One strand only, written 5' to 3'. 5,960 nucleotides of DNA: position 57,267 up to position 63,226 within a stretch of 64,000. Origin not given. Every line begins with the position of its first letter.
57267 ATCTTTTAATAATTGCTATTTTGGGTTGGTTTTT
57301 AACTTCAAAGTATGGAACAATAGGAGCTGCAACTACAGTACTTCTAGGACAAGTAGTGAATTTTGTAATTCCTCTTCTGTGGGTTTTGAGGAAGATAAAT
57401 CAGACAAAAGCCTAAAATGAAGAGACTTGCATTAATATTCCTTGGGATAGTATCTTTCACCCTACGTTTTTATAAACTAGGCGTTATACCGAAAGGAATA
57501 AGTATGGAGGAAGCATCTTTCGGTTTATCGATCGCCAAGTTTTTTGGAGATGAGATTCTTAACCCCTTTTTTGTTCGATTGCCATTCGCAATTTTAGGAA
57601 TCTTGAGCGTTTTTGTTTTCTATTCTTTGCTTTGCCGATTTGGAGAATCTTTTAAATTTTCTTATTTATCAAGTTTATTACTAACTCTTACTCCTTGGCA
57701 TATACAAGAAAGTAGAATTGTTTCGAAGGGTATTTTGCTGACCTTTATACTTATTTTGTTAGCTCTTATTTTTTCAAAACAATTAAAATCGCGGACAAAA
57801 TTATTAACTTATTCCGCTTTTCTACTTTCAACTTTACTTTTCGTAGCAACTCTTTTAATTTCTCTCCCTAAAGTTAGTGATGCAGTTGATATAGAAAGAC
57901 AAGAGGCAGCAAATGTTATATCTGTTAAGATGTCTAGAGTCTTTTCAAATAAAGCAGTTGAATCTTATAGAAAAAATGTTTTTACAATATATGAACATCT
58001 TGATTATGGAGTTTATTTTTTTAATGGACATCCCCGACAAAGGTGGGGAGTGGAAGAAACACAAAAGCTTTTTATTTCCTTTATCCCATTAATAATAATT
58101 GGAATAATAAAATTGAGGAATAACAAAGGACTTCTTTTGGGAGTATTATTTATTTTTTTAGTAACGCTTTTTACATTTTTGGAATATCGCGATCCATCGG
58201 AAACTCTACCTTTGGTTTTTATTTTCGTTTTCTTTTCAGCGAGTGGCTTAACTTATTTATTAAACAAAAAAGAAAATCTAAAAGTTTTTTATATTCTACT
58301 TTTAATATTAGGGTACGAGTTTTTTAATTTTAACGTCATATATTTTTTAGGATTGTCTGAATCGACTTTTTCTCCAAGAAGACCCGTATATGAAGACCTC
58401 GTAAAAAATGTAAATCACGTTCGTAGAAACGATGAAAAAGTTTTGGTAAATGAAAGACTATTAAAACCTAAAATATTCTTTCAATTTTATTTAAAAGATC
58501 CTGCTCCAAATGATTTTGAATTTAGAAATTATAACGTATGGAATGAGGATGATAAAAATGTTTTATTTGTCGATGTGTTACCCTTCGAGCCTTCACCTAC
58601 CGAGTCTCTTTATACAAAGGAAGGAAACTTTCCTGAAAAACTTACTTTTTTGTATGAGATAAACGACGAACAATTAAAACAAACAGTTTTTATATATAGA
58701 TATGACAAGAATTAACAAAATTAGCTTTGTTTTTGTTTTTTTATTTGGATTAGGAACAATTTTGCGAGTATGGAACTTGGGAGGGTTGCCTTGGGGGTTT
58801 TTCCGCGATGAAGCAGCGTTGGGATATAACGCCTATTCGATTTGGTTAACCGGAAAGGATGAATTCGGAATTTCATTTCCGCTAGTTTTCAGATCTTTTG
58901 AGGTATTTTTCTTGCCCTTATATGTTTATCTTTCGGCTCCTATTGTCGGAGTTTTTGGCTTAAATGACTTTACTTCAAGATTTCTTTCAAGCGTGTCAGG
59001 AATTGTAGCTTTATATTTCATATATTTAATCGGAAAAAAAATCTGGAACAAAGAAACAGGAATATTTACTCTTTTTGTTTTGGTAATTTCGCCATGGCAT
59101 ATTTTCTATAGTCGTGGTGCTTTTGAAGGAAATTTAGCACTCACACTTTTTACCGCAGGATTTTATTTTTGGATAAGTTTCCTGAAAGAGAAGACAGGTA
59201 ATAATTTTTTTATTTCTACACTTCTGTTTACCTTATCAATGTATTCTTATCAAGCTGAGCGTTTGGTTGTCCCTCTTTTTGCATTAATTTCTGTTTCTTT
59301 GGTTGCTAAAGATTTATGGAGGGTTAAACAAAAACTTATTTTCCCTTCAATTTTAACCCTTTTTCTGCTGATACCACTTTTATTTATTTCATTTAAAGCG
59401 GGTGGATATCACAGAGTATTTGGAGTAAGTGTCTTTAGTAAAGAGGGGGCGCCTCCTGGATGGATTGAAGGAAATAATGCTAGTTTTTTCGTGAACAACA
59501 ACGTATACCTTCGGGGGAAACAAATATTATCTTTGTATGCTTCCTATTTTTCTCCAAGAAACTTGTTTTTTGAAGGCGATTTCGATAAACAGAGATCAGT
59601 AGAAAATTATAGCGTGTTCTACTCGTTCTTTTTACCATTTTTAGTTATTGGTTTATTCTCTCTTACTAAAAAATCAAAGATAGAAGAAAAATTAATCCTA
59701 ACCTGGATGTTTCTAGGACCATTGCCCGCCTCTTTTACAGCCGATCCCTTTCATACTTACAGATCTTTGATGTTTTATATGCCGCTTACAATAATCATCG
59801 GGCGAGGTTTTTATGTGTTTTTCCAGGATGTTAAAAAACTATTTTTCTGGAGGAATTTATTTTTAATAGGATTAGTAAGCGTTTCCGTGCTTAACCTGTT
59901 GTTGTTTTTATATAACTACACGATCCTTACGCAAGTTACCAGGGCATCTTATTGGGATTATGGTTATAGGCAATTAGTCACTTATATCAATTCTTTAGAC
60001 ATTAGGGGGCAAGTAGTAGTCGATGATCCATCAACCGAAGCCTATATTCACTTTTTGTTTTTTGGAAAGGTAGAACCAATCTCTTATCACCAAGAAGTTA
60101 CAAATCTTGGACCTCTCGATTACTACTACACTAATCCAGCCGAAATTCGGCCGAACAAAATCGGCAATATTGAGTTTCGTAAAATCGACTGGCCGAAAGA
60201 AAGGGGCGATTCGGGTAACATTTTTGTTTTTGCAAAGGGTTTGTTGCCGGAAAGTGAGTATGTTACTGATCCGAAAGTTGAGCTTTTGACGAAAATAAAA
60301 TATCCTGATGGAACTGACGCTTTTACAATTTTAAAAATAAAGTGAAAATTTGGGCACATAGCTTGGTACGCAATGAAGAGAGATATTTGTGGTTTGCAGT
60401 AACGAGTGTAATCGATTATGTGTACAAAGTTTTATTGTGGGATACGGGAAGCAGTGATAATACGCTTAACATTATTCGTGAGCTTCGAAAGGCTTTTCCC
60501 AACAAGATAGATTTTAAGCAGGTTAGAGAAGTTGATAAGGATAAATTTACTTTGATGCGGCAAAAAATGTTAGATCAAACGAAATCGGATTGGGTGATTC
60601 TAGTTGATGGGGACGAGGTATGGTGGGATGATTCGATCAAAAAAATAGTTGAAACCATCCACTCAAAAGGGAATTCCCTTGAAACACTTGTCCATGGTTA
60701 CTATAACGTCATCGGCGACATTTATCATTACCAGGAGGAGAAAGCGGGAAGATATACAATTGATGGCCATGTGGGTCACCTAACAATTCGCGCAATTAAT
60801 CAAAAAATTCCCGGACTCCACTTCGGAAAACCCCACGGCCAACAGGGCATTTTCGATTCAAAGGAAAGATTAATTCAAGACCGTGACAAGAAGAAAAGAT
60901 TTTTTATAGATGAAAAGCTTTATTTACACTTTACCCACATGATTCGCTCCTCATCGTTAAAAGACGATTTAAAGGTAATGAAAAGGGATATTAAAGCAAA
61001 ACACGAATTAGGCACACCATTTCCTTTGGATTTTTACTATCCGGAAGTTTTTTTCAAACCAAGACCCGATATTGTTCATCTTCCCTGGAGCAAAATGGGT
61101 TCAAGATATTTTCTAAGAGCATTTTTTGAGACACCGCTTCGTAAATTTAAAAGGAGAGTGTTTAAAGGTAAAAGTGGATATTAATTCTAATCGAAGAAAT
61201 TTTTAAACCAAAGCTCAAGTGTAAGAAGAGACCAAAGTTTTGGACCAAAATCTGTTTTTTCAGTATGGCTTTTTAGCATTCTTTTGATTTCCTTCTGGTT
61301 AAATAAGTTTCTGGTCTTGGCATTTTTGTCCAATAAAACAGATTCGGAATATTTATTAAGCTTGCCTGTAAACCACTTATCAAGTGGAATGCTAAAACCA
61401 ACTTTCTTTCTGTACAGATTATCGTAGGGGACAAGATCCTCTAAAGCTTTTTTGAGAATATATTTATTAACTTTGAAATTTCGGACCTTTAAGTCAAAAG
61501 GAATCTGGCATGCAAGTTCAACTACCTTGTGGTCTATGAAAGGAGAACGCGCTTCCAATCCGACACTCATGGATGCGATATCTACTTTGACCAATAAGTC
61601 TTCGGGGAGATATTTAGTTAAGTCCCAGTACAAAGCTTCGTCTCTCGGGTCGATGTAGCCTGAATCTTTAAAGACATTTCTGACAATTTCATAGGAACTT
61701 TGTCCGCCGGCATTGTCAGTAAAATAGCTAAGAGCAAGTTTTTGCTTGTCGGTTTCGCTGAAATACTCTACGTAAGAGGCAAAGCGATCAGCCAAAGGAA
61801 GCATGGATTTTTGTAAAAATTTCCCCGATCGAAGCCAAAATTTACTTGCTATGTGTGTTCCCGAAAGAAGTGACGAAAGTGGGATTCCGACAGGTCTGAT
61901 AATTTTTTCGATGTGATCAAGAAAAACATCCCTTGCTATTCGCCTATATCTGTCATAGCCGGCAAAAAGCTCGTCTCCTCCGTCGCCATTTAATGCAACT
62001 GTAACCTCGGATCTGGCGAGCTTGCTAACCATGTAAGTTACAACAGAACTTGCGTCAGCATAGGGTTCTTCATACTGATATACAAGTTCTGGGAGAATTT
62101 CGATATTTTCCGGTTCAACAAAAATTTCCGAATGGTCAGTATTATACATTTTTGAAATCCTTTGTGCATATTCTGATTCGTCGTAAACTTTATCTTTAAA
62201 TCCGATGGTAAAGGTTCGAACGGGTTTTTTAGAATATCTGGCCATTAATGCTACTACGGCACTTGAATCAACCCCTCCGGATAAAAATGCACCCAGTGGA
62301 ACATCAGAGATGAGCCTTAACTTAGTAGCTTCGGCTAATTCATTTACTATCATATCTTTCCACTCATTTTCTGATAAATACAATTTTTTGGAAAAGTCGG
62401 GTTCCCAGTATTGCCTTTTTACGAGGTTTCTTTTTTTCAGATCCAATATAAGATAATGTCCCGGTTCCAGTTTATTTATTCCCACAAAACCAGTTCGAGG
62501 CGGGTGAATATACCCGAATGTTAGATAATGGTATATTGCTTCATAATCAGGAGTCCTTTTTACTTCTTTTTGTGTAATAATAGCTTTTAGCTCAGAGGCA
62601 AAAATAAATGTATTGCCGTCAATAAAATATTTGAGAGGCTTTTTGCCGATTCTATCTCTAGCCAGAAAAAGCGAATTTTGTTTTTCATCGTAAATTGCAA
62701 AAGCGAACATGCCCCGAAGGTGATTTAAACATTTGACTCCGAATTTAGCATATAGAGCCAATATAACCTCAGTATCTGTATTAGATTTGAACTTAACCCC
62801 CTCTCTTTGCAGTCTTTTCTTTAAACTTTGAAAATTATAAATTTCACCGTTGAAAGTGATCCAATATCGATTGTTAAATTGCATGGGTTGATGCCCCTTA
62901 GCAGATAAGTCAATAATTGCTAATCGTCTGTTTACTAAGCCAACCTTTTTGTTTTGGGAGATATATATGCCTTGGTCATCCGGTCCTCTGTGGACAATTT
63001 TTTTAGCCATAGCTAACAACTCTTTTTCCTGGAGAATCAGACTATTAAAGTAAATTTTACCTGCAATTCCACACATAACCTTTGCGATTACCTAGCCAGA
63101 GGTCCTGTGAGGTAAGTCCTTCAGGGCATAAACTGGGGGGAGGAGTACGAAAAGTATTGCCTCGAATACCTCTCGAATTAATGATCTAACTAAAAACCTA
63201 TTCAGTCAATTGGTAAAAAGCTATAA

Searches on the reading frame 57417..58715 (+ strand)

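Call 12: search_protein_families(library=pfam, proteins=[window:57417-58715:+], max_evalue=0.001)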
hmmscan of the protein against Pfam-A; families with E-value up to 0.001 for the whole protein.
window:57417-58715:+ (432 aa): 1 family
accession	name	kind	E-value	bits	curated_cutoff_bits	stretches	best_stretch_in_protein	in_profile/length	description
PF02366.24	PMT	-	0.00094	19.2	22.7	1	46-138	78-168/245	Dolichyl-phosphate-mannose-protein mannosyltransferase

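Call 49: search_protein_families(library=pfam, proteins=[window:57417-58715:+], max_evalue=5)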
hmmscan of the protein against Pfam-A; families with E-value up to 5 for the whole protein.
window:57417-58715:+ (432 aa): 2 families
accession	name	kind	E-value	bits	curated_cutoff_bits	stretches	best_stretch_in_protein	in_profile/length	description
PF02366.24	PMT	-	0.00094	19.2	22.7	1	46-138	78-168/245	Dolichyl-phosphate-mannose-protein mannosyltransferase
PF16982.10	Flp1_like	-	0.048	13.6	33.5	1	106-125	15-34/49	Putative Flagellin, Flp1-like, domain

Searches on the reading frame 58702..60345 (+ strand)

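Call 12: search_protein_families(library=pfam, proteins=[window:58702-60345:+], max_evalue=0.001)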
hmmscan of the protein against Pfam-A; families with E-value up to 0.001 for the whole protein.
window:58702-60345:+ (547 aa): 1 family
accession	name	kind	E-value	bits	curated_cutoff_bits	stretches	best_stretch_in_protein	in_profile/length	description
PF13231.12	PMT_2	-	2.5e-10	41.3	26.1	1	72-224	4-155/160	Dolichyl-phosphate-mannose-protein mannosyltransferase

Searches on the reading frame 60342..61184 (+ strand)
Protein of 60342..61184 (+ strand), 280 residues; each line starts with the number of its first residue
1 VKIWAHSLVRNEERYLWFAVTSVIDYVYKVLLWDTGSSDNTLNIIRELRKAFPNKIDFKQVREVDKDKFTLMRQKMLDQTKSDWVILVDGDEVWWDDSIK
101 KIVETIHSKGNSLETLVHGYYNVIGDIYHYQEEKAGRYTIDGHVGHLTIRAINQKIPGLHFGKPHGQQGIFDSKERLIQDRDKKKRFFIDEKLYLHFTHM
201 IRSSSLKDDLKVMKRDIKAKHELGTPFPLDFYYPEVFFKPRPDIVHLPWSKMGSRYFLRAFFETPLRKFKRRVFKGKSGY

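Call 12: search_protein_families(library=pfam, proteins=[window:60342-61184:+], max_evalue=0.001)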
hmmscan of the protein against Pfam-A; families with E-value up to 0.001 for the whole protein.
window:60342-61184:+ (280 aa): 4 families
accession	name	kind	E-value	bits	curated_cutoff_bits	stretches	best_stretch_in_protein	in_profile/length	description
PF00535.33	Glycos_transf_2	-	4.3e-14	53.2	23.3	1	9-139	6-132/168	Glycosyl transferase family 2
PF13641.12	Glyco_tranf_2_3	-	2e-06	28.4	27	1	35-108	38-113/230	Glycosyltransferase like family 2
PF13704.12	Glyco_tranf_2_4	-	8.4e-05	23.4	27.5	1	11-95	2-85/98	Glycosyl transferase family 2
PF10111.15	Glyco_tranf_2_2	-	0.00024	21.1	27.3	0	21-109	23-109/276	Glycosyltransferase like family 2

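Call 52: search_protein_families(library=ncbifam, proteins=[window:60342-61184:+], max_evalue=0.001)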
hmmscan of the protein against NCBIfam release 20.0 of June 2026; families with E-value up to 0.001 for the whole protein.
window:60342-61184:+ (280 aa): 3 families
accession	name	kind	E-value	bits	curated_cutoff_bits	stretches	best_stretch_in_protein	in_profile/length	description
TIGR04195.1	S_glycosyl_SunS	equivalog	2.5e-07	29.9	350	1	8-104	64-153/421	SunS family peptide S-glycosyltransferase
NF038302.1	EPS_HpsE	equivalog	4.7e-06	25.8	300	1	28-104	34-109/307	hormogonium polysaccharide biosynthesis glycosyltransferase HpsE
NF047683.1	TeichurnBiosyTuaG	equivalog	0.001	18.8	400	1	13-110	18-115/252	teichuronic acid biosynthesis protein TuaG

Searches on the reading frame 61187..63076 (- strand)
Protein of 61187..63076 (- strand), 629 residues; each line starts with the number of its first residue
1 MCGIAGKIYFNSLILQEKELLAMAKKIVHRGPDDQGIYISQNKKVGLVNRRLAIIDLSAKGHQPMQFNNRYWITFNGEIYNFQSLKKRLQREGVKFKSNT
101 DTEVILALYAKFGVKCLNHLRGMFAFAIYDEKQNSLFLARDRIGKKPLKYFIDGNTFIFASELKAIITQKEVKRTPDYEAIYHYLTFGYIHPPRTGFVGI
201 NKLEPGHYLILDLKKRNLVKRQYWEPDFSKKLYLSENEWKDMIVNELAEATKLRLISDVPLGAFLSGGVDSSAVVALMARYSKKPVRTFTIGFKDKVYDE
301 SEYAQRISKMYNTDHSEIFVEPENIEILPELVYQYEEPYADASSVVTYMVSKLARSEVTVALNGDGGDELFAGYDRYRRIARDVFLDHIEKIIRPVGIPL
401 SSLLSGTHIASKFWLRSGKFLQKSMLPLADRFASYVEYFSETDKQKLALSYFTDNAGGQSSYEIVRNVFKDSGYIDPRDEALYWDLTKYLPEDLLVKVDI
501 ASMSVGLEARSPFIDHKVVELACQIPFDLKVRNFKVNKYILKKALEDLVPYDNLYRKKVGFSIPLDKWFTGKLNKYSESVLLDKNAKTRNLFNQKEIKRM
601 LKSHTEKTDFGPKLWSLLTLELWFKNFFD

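Call 49: search_protein_families(library=pfam, proteins=[window:61187-63076:-], max_evalue=5)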
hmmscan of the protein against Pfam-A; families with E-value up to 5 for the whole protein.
window:61187-63076:- (629 aa): 7 families
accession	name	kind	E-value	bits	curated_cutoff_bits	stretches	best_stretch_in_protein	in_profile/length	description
PF00733.27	Asn_synthase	-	1e-97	328.4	21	1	246-624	5-353/354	Asparagine synthase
PF13537.11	GATase_7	-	2.9e-45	153.7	25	1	50-167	2-122/123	Glutamine amidotransferase domain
PF13522.11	GATase_6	-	5.3e-45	153.1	27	1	32-162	1-130/130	Glutamine amidotransferase domain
PF12481.13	DUF3700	-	7.5e-07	29.3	27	1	114-169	123-178/228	Aluminium induced protein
PF06508.19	QueC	-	0.00097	19.1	22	1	264-320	5-60/210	Queuosine biosynthesis protein QueC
PF03054.22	tRNA_Me_trans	-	0.06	13.4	20.6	1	264-353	6-88/202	tRNA methyl transferase HUP domain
PF25043.1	DUF7788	-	0.15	11.8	27.1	1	457-489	125-155/221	Domain of unknown function (DUF7788)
